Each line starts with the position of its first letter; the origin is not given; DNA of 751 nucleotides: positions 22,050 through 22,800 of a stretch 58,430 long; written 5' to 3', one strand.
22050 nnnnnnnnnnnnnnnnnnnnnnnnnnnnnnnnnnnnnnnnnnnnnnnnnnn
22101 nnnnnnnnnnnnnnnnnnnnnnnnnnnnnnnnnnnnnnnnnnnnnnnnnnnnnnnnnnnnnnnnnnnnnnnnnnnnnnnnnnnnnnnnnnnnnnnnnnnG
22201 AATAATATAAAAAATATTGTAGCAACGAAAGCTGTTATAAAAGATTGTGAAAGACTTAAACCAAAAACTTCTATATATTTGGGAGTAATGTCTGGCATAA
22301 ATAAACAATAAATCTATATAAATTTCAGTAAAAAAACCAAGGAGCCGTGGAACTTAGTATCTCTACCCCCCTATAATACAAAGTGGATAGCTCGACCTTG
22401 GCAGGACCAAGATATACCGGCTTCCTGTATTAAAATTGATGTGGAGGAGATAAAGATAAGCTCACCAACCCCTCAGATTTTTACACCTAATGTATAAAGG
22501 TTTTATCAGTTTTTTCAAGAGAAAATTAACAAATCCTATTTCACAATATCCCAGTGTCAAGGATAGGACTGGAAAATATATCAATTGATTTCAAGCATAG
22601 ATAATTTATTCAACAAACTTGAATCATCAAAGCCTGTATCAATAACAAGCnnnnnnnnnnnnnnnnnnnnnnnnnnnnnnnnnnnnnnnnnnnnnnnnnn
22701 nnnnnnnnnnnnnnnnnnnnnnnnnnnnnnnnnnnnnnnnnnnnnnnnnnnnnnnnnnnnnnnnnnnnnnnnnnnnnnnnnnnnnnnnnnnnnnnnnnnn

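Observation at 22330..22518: GC-rich ~140-nt rod-like, strand-specific RNA structure with U7 tail in the dprA-atpB spacer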

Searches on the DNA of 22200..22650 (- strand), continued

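Call 44: search_with_rna_model(model_id=R1, sources=[L100, L101, L102, L086, L088], max_evalue=5, filters=off)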
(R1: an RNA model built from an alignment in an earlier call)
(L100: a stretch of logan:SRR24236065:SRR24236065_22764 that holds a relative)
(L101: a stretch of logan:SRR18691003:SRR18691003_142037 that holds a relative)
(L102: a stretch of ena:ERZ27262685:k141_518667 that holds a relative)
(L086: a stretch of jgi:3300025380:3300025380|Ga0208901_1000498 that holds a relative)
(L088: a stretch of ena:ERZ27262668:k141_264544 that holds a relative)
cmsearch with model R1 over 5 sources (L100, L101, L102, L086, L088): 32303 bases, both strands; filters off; matches with E-value up to 5: 32.
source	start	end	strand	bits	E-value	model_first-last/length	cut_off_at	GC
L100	3050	3200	+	99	6.7e-26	1-153/153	no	0.44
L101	608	750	+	60.5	4.6e-15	1-153/153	no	0.55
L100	3050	3200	-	18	0.0039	1-153/153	no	0.44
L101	608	750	-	17.4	0.0056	1-153/153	no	0.55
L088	4553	4585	+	12.1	0.18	1-153/153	no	0.27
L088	5020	5049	+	11.6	0.24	1-153/153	no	0.33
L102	1099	1127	+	10.6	0.47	1-153/153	no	0.38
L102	3381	3479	-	10.1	0.63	1-153/153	no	0.27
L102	6849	6884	+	9.9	0.72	1-153/153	no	0.19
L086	5436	5472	+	9.8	0.79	1-153/153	no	0.22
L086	2754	2900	+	9.5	0.94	1-153/153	no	0.37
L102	6391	6422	+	9.5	0.95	1-153/153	no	0.31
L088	5372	5465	-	9.2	1.1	1-153/153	no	0.32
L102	6906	6937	-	9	1.3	1-153/153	no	0.25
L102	6848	6885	-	9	1.4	1-153/153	no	0.18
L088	4138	4254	+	8.6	1.8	1-153/153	no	0.25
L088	4330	4366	-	8.1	2.4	1-153/153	no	0.3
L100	918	957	+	7.9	2.6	1-153/153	no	0.2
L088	5700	5733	-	7.8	2.9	1-153/153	no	0.18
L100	4050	4130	-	7.7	3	22-132/153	no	0.26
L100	4709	4764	-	7.6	3.2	1-153/153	no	0.3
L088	4465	4525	-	7.6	3.3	1-153/153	no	0.23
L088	4401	4435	-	7.6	3.4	1-153/153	no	0.29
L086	4413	4439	-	7.5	3.5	1-153/153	no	0.22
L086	4133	4174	-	7.5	3.5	1-153/153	no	0.17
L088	5303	5352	+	7.5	3.6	1-153/153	no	0.24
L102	2760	2817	+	7.4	3.7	1-153/153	no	0.28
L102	2031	2171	+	7.3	3.9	1-153/153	no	0.33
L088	1929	1983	+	7.2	4.3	1-153/153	no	0.22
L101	2870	2929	+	7.1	4.4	1-153/153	no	0.25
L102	6391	6422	-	7.1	4.5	1-153/153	no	0.31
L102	893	922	+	7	4.7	1-153/153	no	0.23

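Call 54: search_with_rna_model(model_id=R1, sources=[L103, L104, L105, L106, L107, L108], max_evalue=1, filters=off)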
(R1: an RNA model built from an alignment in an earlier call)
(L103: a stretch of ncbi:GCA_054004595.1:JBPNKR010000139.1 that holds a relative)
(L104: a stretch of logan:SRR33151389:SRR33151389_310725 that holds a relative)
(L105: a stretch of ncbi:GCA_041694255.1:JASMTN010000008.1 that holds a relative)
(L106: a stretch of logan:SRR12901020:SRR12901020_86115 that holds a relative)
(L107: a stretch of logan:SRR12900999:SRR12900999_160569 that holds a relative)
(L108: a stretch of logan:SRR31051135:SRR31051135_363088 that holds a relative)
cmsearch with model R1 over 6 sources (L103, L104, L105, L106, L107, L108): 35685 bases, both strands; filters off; matches with E-value up to 1: 3.
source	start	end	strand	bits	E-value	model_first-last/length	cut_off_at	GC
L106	145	293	+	25.7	2.9e-05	1-153/153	no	0.47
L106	297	331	+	11.3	0.34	1-153/153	no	0.26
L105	2020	2049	+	9.9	0.81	1-153/153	no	0.27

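Call 62: search_with_rna_model(model_id=R1, sources=[window, L082, L083, L099, L100, L085, L101, L001, L106], max_evalue=0.001, make_alignment=true)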
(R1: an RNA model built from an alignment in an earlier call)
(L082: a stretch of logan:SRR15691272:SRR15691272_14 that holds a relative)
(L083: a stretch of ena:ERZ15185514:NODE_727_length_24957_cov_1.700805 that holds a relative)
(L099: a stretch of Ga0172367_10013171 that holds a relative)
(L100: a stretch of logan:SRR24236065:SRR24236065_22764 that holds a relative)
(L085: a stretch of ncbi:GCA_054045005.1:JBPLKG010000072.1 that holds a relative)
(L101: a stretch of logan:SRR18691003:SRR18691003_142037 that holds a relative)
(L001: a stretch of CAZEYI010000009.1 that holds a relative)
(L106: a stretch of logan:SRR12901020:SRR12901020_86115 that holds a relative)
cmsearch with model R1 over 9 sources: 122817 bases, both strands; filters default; matches with E-value up to 0.001: 10.
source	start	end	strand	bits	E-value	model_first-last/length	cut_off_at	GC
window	22331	22482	-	169.6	3.8e-45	1-153/153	no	0.43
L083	4820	4973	+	158.9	3.9e-42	1-153/153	no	0.39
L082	4816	4966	+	148.8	2.6e-39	1-153/153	no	0.46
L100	3050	3200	+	99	2.5e-25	1-153/153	no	0.44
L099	2248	2398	+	96.1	1.7e-24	1-153/153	no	0.44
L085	2804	2946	+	61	1.3e-14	1-153/153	no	0.55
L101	608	750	+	60.5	1.7e-14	1-153/153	no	0.55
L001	2900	3047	+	26.8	5e-05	1-153/153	no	0.51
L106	145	293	+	25.7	0.0001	1-153/153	no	0.47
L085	2804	2946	-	22.9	0.00063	1-153/153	no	0.55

Alignment A5: 10 matches aligned to the model, 160 columns, each read 5' to 3' on its own strand. Consensus structure (alignment columns), stored with it:
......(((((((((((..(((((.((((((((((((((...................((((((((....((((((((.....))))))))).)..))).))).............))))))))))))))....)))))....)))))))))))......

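Call 63: search_with_rna_model(model_id=R1, sources=[window, L082, L083, L099, L100, L085, L101, L001, L106], max_evalue=0.0003, make_alignment=true)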
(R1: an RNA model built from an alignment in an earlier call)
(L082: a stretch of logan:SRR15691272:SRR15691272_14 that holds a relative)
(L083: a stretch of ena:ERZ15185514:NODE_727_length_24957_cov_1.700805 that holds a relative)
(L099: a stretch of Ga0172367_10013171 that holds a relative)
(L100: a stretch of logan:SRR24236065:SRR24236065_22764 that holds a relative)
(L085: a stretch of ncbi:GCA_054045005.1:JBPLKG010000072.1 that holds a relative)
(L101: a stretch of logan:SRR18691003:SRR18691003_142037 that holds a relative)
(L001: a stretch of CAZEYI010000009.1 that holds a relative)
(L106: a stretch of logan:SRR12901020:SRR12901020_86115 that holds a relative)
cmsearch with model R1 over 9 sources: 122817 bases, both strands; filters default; matches with E-value up to 0.0003: 9.
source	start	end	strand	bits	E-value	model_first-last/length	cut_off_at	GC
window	22331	22482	-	169.6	3.8e-45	1-153/153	no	0.43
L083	4820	4973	+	158.9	3.9e-42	1-153/153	no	0.39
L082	4816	4966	+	148.8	2.6e-39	1-153/153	no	0.46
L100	3050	3200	+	99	2.5e-25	1-153/153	no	0.44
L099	2248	2398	+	96.1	1.7e-24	1-153/153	no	0.44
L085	2804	2946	+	61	1.3e-14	1-153/153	no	0.55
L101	608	750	+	60.5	1.7e-14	1-153/153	no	0.55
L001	2900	3047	+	26.8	5e-05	1-153/153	no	0.51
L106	145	293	+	25.7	0.0001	1-153/153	no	0.47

Alignment A6: 9 matches aligned to the model, 160 columns, each read 5' to 3' on its own strand. Consensus structure (alignment columns), stored with it:
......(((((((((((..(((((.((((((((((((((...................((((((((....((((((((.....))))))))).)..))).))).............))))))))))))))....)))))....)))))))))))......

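Call 66: build_rna_model(alignment_id=A6)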
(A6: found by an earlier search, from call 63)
Model R2 built from alignment A6 (9 sequences, 160 columns); structure: stored with the alignment.
model positions 153; base pairs 46; branch points 0; effective number of sequences 2.1; information 0.59 bits per position. Calibrated on 0.2 Mb of random sequence (short: E-values are rough).
structure used (alignment columns):
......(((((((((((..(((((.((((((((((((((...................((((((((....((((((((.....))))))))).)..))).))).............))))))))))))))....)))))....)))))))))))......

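Call 67: search_with_rna_model(model_id=R2, sources=[window, L001, L002, L003, L004, L005, L006, L007, L008, L009, L010, L011, L012, L013, L014, L015, L016, L017, L018, L019, L020, L021, L022, L023, L024, L025, L026, L027, L028, L029, L030, L031, L032, L033, L034, L035, L036, L037, L038, L039, L040, L041, L042, L043, L044, L045, L046, L047, L048, L049, L050, L051, L052, L053, L054, L055, L056, L057, L058, L059, L060, L061, L062, L063, L064, L065, L066, L067, L068, L069, L070, L071, L072, L073, L074, L075, L076, L077, L078, L079, L080, L082, L083, L085, L086, L088, L099, L100, L101, L102, L103, L104, L105, L106, L107, L108], max_evalue=1)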
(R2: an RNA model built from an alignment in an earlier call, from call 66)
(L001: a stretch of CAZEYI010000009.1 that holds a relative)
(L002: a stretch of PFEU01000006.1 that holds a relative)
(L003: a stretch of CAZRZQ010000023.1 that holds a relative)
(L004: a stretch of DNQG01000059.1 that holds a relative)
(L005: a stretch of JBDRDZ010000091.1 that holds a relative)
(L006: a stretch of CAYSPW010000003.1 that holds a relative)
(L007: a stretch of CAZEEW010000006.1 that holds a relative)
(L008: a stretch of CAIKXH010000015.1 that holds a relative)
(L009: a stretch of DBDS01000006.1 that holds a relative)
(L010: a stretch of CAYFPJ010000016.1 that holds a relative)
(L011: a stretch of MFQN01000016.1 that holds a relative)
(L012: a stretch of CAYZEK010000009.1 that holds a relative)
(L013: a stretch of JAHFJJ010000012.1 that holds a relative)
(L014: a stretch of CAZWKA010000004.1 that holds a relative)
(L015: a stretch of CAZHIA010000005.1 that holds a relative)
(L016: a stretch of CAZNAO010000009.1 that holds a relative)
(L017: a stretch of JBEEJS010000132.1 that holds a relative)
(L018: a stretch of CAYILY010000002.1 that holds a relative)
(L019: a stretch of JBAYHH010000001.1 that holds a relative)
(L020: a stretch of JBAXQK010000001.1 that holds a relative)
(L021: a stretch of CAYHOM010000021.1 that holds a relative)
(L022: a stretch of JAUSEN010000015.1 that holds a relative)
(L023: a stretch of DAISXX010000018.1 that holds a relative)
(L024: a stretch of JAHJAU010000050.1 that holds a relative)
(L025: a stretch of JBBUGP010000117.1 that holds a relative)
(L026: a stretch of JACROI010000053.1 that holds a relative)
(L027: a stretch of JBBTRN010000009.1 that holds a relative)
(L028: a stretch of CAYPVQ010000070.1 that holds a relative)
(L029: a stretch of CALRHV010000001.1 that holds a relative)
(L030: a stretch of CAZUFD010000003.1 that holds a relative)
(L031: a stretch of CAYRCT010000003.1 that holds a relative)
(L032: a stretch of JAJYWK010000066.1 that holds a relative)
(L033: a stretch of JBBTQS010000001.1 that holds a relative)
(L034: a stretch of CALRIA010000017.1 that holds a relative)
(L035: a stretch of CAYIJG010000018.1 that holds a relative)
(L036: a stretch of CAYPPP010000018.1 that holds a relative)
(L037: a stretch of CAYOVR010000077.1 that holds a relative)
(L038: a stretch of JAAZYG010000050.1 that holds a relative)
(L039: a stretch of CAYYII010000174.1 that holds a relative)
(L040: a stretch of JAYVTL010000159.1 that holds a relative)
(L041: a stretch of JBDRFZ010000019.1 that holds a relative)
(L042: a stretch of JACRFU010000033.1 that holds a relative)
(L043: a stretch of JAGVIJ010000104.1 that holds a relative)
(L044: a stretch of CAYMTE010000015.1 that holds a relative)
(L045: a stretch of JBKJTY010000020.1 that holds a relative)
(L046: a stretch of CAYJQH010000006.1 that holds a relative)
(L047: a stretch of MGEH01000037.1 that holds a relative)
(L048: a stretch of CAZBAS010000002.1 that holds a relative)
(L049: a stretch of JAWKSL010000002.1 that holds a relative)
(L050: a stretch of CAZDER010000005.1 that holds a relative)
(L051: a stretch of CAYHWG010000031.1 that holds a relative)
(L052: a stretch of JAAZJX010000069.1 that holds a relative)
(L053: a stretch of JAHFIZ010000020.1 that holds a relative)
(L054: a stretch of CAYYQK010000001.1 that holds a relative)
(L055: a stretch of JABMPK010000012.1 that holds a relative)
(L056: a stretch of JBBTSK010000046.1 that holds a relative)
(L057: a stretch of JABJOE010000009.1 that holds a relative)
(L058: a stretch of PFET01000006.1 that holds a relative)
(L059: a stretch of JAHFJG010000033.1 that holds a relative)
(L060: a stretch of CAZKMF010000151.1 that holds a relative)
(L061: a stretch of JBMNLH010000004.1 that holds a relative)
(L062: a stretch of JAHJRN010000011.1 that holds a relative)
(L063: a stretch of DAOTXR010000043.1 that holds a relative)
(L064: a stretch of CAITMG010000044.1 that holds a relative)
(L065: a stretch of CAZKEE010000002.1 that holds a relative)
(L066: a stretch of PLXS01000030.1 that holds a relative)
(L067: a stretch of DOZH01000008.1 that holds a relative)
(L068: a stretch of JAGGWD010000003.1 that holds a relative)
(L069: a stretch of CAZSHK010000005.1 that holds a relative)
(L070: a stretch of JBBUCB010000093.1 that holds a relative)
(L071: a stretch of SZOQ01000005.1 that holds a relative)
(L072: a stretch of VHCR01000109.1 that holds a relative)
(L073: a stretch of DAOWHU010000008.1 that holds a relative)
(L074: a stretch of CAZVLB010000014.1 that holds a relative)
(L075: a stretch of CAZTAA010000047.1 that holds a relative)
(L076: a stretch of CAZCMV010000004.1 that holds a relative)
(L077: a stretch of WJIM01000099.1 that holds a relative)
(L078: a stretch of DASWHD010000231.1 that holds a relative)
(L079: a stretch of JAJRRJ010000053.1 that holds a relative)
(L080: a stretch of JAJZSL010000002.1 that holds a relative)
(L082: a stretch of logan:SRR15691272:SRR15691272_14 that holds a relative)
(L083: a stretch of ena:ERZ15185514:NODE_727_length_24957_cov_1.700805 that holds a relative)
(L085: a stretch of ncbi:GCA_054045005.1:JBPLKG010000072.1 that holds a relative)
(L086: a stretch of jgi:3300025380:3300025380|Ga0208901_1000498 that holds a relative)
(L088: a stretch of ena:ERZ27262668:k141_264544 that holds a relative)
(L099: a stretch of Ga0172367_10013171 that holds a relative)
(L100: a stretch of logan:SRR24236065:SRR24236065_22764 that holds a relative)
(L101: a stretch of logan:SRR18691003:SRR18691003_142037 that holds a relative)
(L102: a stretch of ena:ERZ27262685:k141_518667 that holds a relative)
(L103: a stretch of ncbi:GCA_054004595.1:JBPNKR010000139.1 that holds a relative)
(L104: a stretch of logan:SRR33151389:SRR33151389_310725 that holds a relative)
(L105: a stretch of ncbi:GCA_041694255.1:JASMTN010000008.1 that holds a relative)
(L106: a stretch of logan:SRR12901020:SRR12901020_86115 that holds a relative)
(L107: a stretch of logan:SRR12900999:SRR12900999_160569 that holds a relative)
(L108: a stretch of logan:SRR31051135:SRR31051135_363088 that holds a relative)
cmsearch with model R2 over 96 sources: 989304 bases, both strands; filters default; matches with E-value up to 1: 18.
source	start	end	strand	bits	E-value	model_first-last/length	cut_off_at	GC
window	22331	22482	-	148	1.4e-35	1-153/153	no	0.43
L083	4820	4973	+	136.3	1.6e-32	1-153/153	no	0.39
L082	4816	4966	+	133.5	8.7e-32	1-153/153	no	0.46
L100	3050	3200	+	132.4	1.7e-31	1-153/153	no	0.44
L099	2248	2398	+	130.5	5.5e-31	1-153/153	no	0.44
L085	2804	2946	+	104.2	4.1e-24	1-153/153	no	0.55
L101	608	750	+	103.9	5e-24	1-153/153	no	0.55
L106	145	293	+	102.5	1.1e-23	1-153/153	no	0.47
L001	2900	3047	+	93.6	2.4e-21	1-153/153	no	0.51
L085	2804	2946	-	27.2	0.00058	1-153/153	no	0.55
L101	608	750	-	24.1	0.0037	1-153/153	no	0.55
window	22331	22482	+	20.4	0.036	1-153/153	no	0.43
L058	3876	3947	+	19.7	0.051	1-153/153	no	0.56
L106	145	293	-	17.2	0.24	1-153/153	no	0.47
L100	3050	3200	-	16.8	0.3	1-153/153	no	0.44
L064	10661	10753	-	16.5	0.36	1-153/153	no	0.46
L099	2248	2398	-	16.3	0.41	1-153/153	no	0.44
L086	2754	2900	+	15.6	0.63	1-153/153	no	0.37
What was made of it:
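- On MITE / DNA palindrome: There is a single copy in the window (call 67).
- Tried and rejected: (6) R2 found no copy in about 80 atpB loci of other Patescibacteria and other phyla (call 67).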
